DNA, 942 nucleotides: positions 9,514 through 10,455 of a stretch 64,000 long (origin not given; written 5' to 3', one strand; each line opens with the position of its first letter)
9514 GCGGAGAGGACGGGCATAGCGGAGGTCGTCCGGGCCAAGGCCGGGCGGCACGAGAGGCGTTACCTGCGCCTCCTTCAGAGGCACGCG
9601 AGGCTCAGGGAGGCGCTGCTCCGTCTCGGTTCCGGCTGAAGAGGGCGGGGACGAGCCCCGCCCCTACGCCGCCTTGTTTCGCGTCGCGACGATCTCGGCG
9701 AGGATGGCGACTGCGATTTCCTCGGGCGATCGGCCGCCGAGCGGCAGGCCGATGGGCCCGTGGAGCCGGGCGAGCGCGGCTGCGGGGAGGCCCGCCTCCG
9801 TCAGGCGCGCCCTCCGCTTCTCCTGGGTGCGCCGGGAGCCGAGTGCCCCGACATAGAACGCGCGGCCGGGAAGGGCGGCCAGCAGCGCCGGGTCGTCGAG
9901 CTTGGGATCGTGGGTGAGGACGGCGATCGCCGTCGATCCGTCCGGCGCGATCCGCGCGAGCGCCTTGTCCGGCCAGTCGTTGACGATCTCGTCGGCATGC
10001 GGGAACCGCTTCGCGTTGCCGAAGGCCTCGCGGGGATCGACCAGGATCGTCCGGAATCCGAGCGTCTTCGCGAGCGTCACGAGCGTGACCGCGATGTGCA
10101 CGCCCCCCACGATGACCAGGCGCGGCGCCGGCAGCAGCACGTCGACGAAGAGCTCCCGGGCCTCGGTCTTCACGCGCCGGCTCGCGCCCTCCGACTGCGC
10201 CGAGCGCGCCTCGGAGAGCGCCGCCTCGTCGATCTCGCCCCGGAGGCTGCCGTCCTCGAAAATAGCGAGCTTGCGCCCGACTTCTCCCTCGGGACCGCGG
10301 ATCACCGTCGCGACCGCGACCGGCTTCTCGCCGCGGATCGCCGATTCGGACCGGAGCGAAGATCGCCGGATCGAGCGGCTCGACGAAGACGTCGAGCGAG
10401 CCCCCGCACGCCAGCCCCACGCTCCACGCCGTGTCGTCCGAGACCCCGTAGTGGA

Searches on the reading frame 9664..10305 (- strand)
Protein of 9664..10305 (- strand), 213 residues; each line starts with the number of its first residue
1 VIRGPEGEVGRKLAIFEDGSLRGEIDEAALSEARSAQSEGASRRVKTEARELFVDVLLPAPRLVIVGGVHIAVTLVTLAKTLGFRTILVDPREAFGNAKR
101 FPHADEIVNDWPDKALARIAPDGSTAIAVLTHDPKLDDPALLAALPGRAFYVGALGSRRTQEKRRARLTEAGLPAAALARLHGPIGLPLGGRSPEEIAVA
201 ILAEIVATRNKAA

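Call 42: search_protein_families(library=pfam, proteins=[window:9664-10305:-], max_evalue=0.01)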
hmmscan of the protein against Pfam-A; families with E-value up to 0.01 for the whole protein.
window:9664-10305:- (213 aa): 1 family
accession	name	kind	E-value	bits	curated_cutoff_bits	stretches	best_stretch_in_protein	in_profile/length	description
PF13478.12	XdhC_C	-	2.5e-44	151.3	29.7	1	63-205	1-125/125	XdhC Rossmann domain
